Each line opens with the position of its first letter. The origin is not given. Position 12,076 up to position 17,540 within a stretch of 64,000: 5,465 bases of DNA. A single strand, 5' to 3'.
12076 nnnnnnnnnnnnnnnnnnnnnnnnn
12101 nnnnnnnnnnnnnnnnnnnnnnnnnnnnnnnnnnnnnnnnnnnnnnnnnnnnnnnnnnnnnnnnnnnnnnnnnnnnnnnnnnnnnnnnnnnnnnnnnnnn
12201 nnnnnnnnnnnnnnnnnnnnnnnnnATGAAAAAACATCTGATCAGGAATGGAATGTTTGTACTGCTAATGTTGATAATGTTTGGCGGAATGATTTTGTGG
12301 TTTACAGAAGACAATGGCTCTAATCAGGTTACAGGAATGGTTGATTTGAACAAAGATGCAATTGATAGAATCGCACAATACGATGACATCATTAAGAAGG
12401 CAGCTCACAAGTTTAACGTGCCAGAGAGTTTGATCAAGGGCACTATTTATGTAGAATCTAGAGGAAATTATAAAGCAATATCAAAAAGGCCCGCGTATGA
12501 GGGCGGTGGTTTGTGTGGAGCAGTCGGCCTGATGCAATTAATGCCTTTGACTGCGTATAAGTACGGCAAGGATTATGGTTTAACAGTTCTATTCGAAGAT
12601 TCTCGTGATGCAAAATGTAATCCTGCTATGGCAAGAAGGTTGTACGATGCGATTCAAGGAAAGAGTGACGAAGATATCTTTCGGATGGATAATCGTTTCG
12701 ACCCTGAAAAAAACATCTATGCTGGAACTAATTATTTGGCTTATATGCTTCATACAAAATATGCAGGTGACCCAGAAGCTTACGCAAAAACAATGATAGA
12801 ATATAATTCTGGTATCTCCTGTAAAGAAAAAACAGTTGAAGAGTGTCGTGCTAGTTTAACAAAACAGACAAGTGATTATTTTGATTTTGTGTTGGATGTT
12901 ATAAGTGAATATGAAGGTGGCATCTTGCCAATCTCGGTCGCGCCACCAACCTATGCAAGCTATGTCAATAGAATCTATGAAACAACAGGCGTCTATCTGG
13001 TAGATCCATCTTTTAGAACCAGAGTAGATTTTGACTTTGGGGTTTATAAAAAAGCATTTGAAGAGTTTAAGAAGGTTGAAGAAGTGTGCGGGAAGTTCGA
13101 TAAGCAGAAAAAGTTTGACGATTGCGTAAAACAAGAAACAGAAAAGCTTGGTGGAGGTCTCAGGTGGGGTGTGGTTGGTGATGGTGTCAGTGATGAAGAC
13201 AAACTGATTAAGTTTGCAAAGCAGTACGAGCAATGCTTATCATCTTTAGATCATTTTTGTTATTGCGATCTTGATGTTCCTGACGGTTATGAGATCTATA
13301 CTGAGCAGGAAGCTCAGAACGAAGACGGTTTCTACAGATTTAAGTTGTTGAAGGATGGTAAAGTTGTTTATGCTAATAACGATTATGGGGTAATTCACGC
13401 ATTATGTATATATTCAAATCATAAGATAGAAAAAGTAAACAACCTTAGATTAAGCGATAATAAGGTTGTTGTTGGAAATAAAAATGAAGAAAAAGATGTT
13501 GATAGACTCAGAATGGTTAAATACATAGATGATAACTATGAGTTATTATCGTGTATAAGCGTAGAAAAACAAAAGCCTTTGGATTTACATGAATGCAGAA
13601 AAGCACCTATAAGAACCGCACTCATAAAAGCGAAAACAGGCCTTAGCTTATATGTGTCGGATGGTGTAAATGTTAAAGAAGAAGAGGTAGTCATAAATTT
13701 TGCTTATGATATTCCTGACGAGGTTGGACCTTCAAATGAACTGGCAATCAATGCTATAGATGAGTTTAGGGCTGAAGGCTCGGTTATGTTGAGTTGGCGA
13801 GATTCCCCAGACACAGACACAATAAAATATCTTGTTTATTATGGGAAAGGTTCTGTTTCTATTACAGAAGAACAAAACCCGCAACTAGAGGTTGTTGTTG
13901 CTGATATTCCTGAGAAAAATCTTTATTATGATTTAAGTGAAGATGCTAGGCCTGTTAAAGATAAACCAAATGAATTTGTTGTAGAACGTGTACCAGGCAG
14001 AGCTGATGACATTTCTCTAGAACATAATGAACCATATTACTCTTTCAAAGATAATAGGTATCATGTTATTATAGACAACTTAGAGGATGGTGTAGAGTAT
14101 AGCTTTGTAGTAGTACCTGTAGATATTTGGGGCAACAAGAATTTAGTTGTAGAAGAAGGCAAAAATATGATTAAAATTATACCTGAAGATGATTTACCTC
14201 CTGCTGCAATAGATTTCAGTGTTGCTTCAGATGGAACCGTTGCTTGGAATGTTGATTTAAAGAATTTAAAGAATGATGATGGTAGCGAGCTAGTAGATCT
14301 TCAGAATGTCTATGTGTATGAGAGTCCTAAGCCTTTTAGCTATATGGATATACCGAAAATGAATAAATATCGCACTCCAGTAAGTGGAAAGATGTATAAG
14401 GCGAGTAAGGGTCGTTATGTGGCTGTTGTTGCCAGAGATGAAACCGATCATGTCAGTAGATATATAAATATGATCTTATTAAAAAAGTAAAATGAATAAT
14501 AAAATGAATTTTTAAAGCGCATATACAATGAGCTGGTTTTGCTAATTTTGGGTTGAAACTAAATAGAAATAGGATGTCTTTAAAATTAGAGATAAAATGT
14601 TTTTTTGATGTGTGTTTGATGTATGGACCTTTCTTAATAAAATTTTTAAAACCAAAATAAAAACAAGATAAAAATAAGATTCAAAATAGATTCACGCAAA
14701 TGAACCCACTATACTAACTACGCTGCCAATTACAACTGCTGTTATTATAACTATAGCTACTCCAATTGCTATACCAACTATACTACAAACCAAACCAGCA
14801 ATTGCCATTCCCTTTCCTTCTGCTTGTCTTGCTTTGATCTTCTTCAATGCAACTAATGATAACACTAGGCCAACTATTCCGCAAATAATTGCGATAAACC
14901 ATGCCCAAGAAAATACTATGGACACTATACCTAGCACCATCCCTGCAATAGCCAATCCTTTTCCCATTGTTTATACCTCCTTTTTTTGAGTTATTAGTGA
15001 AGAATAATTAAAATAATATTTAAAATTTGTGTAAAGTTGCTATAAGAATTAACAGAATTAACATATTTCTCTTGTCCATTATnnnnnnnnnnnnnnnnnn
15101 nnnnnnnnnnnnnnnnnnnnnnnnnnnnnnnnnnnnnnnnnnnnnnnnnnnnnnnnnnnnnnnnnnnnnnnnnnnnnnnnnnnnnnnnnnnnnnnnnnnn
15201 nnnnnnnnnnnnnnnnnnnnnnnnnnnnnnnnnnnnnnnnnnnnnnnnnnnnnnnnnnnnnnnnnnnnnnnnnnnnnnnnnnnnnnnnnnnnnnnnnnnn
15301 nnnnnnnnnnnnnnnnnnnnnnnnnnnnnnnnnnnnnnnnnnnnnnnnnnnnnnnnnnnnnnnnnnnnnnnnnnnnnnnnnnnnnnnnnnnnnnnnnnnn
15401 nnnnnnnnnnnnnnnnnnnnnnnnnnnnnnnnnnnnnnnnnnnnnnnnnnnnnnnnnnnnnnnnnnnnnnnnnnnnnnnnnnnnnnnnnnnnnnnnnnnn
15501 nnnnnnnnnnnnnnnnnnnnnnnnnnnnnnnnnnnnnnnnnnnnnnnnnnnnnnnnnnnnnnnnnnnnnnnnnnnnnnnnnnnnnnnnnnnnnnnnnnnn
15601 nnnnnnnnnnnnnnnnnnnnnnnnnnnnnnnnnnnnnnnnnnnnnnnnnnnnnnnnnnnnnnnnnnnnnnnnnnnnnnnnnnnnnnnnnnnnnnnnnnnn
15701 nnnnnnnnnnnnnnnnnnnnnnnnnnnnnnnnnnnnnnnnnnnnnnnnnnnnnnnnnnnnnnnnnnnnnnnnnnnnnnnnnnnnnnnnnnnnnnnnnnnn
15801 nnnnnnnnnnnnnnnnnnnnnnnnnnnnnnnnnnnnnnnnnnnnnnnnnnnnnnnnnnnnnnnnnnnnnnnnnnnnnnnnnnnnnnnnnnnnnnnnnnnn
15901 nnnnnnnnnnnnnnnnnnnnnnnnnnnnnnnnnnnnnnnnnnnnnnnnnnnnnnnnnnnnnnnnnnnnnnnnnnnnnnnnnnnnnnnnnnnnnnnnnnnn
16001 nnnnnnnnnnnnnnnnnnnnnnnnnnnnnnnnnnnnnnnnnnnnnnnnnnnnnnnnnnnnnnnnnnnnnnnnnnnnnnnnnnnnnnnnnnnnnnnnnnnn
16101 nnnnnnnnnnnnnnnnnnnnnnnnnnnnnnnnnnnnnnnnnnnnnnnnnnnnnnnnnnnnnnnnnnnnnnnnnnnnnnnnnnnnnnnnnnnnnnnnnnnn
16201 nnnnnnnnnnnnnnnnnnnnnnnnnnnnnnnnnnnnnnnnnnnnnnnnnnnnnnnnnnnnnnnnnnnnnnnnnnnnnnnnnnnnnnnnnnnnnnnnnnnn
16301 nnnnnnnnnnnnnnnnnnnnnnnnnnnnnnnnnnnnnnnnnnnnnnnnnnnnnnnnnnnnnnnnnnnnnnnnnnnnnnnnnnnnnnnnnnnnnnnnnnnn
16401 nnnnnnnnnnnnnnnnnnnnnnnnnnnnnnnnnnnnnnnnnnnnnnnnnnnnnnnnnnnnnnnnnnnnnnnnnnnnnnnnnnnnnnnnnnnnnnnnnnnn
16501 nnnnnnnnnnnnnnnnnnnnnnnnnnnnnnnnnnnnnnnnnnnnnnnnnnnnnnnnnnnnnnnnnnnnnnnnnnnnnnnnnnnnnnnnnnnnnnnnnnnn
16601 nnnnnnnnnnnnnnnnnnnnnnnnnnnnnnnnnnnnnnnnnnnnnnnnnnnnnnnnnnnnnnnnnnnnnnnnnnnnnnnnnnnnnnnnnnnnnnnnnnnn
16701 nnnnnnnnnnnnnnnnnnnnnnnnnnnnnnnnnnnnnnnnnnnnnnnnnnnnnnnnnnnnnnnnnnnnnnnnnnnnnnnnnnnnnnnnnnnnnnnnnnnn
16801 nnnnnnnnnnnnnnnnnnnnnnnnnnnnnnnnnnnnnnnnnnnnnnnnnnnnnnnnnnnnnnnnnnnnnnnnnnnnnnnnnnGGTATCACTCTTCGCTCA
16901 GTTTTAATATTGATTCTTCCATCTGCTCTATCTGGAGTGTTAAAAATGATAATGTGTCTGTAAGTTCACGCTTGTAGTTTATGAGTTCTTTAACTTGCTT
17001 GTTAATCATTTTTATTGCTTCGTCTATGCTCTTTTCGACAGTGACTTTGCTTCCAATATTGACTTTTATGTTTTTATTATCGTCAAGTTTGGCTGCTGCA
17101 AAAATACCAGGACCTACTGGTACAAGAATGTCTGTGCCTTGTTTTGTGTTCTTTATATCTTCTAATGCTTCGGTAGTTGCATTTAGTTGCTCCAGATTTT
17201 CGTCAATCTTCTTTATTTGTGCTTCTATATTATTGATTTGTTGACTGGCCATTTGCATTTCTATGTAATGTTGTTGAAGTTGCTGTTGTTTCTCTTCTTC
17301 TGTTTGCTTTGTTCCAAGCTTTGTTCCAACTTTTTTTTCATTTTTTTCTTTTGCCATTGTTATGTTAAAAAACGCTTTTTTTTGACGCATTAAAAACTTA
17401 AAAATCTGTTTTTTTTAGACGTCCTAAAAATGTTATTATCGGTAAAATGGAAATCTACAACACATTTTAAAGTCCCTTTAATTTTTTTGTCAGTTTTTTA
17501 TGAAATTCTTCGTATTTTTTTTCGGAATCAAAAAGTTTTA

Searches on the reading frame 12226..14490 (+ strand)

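Call 8: search_protein_families(library=pfam, proteins=[window:12226-14490:+])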
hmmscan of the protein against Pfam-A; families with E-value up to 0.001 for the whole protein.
window:12226-14490:+ (754 aa): 1 family
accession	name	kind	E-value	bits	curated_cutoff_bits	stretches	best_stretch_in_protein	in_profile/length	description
PF01464.25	SLT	-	5.2e-18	65.1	21.3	2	55-125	2-57/117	Transglycosylase SLT domain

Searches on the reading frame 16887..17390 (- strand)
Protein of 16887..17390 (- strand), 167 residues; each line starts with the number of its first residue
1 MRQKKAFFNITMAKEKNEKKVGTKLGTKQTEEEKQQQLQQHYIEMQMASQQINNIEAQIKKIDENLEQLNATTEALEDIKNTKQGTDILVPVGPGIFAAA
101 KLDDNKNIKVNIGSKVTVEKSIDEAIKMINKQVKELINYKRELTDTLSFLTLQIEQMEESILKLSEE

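Call 51: search_protein_families(library=pfam, proteins=[window:16887-17390:-])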
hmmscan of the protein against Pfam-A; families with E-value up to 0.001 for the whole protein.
window:16887-17390:- (167 aa): 2 families
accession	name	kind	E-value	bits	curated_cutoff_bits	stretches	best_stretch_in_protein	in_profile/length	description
PF02996.22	Prefoldin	-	1.6e-22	80.2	23.2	1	49-161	2-114/120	Prefoldin subunit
PF10046.14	BLOC1_2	-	0.00043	21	33.4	1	32-78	47-93/96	Biogenesis of lysosome-related organelles complex-1 subunit 2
